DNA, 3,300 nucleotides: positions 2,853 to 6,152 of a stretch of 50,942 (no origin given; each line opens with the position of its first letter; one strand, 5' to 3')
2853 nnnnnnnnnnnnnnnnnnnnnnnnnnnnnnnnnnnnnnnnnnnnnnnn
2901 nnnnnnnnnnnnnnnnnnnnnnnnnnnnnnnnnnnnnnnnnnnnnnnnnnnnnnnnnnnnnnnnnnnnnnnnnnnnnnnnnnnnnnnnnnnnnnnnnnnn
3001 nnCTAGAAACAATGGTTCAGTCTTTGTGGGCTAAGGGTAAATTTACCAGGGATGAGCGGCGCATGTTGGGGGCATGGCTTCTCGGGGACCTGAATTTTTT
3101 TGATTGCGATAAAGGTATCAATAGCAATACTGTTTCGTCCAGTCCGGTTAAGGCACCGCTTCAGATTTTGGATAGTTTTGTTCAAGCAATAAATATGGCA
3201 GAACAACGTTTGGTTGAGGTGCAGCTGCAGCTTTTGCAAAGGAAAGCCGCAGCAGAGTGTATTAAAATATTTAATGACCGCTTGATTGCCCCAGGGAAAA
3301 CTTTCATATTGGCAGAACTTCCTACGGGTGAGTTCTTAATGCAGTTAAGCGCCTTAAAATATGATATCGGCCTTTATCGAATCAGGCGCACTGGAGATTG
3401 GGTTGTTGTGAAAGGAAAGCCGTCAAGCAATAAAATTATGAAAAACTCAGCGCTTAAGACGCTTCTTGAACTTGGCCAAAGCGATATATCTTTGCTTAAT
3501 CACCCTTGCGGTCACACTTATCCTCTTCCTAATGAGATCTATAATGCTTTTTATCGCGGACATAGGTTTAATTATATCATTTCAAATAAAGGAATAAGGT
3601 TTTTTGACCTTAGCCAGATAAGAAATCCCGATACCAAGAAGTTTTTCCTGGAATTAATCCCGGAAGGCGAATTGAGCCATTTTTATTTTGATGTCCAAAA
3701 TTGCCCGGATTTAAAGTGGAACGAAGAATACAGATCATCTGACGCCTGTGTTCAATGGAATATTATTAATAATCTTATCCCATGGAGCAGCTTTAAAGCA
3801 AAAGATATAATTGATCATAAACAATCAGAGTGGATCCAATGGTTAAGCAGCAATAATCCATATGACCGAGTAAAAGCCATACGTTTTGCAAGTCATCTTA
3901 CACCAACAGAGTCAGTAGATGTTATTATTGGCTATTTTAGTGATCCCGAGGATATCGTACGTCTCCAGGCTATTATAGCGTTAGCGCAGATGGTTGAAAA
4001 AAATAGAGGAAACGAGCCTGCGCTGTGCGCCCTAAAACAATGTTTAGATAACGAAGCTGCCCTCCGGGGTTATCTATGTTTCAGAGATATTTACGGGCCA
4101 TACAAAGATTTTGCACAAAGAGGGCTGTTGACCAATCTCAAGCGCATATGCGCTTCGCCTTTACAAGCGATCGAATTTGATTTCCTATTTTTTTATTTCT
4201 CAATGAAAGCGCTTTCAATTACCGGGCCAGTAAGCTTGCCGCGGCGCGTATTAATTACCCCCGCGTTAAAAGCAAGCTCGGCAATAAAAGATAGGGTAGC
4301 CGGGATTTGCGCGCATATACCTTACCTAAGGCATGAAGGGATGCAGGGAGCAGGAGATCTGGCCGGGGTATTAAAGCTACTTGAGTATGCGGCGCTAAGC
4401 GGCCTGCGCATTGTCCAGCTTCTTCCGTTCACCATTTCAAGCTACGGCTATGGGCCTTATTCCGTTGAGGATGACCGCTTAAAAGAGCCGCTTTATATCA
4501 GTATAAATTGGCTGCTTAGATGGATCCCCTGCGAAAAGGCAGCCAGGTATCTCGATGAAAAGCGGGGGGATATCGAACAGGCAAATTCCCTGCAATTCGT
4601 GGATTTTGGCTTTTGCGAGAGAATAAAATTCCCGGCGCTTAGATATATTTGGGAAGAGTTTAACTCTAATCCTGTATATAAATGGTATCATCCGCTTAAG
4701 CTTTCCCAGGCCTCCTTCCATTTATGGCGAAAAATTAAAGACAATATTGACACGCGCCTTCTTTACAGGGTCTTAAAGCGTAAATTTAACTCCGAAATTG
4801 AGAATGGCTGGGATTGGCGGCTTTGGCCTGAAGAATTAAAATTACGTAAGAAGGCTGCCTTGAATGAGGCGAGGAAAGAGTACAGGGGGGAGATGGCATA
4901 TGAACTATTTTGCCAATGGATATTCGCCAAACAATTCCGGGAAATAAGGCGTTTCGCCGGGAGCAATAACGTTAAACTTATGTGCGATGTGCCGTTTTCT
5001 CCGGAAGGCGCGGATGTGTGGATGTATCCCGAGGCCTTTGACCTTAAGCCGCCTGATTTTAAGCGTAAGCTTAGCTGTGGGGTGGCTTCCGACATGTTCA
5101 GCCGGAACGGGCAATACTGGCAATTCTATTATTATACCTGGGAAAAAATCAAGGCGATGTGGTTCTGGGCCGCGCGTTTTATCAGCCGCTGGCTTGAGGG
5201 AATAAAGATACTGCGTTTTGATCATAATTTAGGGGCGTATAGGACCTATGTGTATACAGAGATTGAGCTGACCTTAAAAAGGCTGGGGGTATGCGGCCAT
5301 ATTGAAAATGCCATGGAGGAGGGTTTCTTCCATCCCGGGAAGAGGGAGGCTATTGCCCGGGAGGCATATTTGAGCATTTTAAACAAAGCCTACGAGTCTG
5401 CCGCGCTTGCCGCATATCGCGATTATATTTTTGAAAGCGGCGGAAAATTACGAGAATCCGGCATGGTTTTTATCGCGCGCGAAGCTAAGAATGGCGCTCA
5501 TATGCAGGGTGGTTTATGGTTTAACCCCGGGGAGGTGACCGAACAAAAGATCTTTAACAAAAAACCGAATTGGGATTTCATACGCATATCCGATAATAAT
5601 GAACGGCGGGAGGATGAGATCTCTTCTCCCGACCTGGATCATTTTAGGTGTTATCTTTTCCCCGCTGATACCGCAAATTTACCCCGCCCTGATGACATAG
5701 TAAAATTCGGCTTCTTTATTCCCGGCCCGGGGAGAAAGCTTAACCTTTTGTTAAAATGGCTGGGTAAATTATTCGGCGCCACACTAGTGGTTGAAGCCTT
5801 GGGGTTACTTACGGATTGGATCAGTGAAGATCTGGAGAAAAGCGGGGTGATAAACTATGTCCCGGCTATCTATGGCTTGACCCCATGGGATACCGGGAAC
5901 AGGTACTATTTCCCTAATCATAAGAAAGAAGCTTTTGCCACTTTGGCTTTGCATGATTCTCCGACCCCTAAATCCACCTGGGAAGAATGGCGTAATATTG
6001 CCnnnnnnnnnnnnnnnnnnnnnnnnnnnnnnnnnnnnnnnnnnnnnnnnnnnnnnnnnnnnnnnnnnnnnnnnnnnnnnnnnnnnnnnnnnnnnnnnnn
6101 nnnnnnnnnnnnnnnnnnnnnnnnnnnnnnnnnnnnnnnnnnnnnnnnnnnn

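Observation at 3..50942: One uninterrupted ORF fills the entire 50.9-kb window (at least 16,980 codons, open at both ends)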

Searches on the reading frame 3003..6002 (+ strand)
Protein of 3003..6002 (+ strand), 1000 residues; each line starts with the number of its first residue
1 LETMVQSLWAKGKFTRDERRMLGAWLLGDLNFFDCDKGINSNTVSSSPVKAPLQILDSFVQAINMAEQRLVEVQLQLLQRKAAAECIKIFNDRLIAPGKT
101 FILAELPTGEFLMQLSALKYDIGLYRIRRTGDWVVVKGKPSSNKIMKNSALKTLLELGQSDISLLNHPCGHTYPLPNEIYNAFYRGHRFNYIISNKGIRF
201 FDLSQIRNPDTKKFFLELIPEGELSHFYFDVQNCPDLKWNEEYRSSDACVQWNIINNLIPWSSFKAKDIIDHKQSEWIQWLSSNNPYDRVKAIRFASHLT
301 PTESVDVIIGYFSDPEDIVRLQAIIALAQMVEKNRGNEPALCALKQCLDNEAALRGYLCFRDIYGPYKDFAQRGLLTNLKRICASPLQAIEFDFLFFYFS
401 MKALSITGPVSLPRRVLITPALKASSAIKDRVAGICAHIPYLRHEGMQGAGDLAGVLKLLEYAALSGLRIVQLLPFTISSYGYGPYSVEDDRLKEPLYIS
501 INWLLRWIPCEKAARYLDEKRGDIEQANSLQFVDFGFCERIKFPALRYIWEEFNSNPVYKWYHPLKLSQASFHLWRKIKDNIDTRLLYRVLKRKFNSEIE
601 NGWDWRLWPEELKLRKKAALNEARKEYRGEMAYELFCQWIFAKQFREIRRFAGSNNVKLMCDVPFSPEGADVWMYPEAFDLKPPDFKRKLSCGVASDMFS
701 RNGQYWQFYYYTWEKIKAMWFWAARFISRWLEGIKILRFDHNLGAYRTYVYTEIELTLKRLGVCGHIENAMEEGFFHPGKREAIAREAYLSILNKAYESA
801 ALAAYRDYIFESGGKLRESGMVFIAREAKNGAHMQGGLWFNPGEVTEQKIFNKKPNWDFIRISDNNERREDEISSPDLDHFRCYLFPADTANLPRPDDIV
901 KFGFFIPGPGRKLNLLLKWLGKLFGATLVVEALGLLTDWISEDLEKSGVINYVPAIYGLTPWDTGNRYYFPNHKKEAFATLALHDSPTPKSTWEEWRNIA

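Call 19: search_protein_families(library=pfam, proteins=[window:3003-6002:+], max_evalue=0.05)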
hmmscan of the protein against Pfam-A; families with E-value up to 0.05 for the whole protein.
window:3003-6002:+ (1000 aa): 3 families
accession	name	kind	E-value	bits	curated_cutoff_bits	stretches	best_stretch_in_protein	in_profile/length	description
PF02446.23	Glyco_hydro_77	-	1.4e-50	173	25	1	440-994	4-388/465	4-alpha-glucanotransferase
PF13646.12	HEAT_2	-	5.9e-07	30.1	27.7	1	276-351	3-74/88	HEAT repeats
PF02985.28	HEAT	-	0.01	16.5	23.5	0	307-332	4-29/31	HEAT repeat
